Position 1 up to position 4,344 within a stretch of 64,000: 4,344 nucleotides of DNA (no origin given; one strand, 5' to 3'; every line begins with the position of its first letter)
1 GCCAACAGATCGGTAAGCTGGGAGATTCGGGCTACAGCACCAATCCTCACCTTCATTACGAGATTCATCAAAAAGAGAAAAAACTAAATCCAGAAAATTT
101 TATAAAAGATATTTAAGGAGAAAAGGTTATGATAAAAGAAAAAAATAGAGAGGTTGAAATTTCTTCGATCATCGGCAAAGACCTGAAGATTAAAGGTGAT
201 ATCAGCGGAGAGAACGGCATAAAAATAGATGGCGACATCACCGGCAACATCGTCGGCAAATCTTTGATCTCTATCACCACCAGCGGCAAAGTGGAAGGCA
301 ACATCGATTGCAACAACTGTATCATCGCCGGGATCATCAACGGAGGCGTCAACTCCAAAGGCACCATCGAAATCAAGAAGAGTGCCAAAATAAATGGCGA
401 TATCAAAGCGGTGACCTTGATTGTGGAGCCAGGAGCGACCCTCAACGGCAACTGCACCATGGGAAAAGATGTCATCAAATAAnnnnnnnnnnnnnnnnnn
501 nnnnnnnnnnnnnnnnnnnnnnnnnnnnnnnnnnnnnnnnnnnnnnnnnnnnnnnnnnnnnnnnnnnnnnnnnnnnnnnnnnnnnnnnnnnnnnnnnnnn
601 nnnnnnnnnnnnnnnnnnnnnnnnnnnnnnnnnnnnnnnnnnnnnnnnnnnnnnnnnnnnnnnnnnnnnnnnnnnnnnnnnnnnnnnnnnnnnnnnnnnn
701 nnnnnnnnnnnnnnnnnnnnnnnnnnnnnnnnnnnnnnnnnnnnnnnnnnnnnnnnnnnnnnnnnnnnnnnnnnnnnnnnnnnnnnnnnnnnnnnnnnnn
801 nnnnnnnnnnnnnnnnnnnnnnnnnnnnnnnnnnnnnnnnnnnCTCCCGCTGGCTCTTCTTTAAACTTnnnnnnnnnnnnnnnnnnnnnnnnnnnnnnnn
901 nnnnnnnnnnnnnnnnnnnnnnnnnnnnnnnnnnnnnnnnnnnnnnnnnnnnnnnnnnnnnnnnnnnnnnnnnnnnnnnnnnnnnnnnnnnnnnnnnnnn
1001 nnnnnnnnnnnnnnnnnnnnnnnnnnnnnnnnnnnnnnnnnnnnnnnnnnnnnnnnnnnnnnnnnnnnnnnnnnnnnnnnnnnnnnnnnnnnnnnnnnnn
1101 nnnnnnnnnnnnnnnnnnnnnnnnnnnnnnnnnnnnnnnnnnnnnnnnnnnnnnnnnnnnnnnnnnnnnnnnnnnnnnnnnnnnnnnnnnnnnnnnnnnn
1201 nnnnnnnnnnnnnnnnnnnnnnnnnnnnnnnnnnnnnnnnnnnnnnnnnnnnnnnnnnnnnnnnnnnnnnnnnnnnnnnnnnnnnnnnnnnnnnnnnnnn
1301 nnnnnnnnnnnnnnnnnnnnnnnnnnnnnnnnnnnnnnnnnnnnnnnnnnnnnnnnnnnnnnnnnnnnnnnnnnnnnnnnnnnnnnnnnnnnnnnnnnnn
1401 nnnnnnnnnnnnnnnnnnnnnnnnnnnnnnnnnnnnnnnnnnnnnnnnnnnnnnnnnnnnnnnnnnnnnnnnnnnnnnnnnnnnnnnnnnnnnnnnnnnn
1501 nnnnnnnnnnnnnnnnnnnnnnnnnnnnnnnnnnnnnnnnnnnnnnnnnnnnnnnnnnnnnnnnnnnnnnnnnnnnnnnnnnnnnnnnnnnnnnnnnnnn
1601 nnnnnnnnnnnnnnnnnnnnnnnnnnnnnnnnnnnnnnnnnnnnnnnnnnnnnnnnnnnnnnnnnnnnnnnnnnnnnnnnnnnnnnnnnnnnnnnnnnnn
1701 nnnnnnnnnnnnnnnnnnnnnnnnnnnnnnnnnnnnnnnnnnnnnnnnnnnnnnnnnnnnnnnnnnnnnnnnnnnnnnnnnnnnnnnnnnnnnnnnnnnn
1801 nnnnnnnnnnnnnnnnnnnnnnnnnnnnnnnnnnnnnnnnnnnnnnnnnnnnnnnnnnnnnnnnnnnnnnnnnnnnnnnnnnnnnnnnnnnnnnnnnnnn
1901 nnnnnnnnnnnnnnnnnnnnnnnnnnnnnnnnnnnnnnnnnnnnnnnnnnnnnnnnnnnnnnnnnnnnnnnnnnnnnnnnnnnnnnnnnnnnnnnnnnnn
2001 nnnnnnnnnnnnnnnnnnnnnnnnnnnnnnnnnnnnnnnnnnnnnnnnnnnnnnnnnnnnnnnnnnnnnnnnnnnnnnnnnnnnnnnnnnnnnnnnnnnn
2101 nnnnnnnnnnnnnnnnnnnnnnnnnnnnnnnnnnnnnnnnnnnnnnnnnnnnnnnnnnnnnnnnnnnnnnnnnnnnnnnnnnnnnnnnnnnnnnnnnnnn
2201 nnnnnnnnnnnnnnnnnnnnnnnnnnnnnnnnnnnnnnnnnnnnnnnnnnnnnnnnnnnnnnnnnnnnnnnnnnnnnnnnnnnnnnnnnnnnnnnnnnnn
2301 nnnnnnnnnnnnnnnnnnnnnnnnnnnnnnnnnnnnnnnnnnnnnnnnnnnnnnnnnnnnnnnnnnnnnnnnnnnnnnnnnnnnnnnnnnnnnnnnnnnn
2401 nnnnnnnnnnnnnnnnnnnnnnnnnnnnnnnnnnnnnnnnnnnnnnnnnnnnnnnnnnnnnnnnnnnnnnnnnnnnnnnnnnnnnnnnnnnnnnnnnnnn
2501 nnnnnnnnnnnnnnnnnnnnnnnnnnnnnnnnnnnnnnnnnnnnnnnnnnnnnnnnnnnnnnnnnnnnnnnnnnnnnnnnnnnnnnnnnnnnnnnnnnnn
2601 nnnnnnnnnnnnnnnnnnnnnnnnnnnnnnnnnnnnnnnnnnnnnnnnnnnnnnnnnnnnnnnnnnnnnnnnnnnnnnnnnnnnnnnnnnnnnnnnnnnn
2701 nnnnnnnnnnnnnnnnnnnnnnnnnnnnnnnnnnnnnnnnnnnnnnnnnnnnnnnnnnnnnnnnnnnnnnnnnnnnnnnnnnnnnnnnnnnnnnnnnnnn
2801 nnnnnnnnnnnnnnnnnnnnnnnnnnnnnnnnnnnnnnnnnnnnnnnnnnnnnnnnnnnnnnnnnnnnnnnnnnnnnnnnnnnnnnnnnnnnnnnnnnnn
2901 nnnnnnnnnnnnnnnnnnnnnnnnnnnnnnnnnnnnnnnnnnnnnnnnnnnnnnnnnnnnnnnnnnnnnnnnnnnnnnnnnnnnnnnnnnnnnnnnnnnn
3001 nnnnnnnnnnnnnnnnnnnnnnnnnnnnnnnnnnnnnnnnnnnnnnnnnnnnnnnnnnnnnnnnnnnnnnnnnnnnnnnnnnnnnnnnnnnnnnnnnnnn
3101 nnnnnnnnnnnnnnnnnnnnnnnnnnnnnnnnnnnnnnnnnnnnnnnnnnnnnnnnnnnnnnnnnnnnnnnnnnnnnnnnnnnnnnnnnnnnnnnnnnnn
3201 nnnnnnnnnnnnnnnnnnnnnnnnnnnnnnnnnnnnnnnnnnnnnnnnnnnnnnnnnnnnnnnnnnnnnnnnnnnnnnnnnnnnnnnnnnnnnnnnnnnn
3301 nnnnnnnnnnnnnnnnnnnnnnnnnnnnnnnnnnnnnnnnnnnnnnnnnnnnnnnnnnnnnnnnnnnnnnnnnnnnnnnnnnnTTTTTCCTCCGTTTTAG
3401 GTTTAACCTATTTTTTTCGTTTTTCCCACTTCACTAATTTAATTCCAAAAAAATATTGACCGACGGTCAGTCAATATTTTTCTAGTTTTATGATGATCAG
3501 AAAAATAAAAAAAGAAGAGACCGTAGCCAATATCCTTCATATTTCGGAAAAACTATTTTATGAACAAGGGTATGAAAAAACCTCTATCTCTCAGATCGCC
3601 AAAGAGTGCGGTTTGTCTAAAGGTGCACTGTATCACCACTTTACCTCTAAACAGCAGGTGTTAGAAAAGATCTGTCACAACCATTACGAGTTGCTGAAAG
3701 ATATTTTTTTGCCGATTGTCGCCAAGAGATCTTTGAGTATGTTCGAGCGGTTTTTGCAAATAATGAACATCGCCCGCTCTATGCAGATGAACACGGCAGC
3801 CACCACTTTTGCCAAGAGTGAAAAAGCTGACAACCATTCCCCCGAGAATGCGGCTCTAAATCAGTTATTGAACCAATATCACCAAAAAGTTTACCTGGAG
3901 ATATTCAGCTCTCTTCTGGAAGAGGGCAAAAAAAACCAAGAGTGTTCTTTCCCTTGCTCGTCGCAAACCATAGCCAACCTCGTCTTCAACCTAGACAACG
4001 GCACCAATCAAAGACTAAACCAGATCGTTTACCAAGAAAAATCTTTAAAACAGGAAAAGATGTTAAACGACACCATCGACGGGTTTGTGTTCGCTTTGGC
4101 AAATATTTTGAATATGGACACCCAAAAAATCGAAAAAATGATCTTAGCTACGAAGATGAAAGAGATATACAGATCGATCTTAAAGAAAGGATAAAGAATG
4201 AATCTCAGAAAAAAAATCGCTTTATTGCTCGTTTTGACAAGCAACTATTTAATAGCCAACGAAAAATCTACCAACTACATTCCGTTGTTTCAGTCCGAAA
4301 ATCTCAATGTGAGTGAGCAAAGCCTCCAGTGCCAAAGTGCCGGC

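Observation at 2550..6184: TetR-controlled cassette: OMP-like protein, a -GGG-terminated beta-grasp-like protein translationally coupled to a minimal E1-like enzyme, and a divergent CPBP protease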

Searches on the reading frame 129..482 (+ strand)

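Call 35: search_protein_families(library=pfam, proteins=[window:129-482:+], max_evalue=0.01)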
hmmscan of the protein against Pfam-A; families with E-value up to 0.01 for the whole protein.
window:129-482:+ (117 aa): 1 family
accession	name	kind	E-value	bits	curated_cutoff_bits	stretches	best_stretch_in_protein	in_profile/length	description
PF04519.19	Bactofilin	-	6.7e-25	87.6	27.9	1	13-109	1-97/98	Polymer-forming cytoskeletal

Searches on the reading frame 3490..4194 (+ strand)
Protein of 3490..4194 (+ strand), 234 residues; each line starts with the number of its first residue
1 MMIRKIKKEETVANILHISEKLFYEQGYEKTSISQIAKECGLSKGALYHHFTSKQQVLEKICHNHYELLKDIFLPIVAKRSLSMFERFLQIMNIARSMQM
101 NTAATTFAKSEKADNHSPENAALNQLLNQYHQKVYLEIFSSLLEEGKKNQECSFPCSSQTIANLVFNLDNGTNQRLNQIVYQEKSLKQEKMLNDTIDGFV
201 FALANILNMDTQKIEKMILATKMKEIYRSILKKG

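Call 3: search_protein_families(library=pfam, proteins=[window:3490-4194:+], max_evalue=0.1)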
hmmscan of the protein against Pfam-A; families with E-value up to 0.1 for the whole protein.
window:3490-4194:+ (234 aa): 9 families
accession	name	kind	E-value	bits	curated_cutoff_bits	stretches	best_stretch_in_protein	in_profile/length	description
PF00440.29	TetR_N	-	1.6e-17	63.4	24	1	15-60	1-46/47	Bacterial regulatory proteins, tetR family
PF13022.12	HTH_Tnp_1_2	-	0.0083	16.7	27.9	1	22-53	18-49/122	Helix-turn-helix of insertion element transposase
PF01022.26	HTH_5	-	0.0098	16.2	22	1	30-51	15-36/47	Bacterial regulatory protein, arsR family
PF07506.17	RepB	-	0.05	14.1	30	0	34-116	25-105/185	RepB plasmid partitioning protein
PF22193.1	MvcA_ins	-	0.054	14.5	27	0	111-153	7-49/99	MvcA insertion domain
PF02796.21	HTH_7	-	0.061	13.9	23.8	0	29-48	20-39/45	Helix-turn-helix domain of resolvase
PF12840.13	HTH_20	-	0.062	13.7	27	0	28-51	16-39/51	Helix-turn-helix domain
PF17922.6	TetR_C_17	-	0.063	14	26.1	0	117-174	32-87/100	Tetracyclin repressor-like, C-terminal domain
PF16188.10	Peptidase_M24_C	-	0.098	13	28.9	0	125-145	29-49/63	C-terminal region of peptidase_M24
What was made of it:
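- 3490..4194 (+): TetR-family regulator. It belongs to a separate module and is not part of the carrier/E1 unit. Pfam TetR_N 1.6e-17 (call 3).
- Checked: TetR, 3490-4194 (+): TetR_N, E 1.6e-17 (call 3).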

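Call 4: search_protein_families(library=ncbifam, proteins=[window:3490-4194:+], max_evalue=0.1)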
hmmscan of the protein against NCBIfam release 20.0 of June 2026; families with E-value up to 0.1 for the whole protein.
window:3490-4194:+ (234 aa): 24 families
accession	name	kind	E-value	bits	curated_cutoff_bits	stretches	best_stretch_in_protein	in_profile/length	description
NF041196.1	ScbR_bind_reg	equivalog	8e-19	68.5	150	1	9-188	5-176/191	ScbR family autoregulator-binding transcription factor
NF051852.1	efflux_TF_MtrR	exception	4.3e-12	46.3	280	1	4-153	2-154/205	multidrug efflux system transcriptional repressor MtrR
NF007949.0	PRK10668.1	equivalog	2.7e-11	43.4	271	1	2-67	1-68/216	multidrug efflux transporter transcriptional repressor AcrR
NF053878.1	FATransRegFadRBac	equivalog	5e-09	36.2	200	1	13-169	6-158/190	fatty acid metabolism transcriptional regulator FadR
TIGR03384.1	betaine_BetI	equivalog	6.8e-09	35.7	201.3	1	4-145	6-141/189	choline-binding transcriptional repressor BetI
NF037937.1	septum_RefZ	equivalog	7.6e-09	35.7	180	1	14-72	3-61/195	forespore capture DNA-binding protein RefZ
NF007015.0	PRK09480.1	equivalog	2.4e-08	33.8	120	1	5-187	5-183/197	nucleoid occlusion factor SlmA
NF051457.1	acryl_TF_AcuR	equivalog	5.3e-08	32.4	247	1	7-163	14-170/204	acrylate utilization transcriptional regulator AcuR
NF053516.1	TranRepPrsAVib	equivalog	5.9e-08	32.8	300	1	7-67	3-63/208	TetR family transcriptional repressor PsrA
TIGR03968.1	mycofact_TetR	equivalog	8.6e-08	32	224.9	1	9-72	8-71/190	mycofactocin system transcriptional regulator MftR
NF050111.1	TransRegSACE7040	equivalog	9.3e-08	32.2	250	1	14-61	5-52/186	SACE_7040 family transcriptional regulator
NF053731.1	TransRegFasRMycb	equivalog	1.2e-07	31.7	330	1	6-69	7-70/199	HTH-type transcriptional activator FasR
NF001978.0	PRK00767.1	equivalog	1.9e-07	31.1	118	1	23-94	22-93/197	transcriptional regulator BetI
NF000040.3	Tn10_TetC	equivalog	2.4e-07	31.1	425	1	14-73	17-75/197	tetracyline resistance-associated transcriptional repressor TetC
NF011572.0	PRK14996.1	equivalog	5.3e-07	29.7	144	1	6-167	4-157/192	TetR family transcriptional regulator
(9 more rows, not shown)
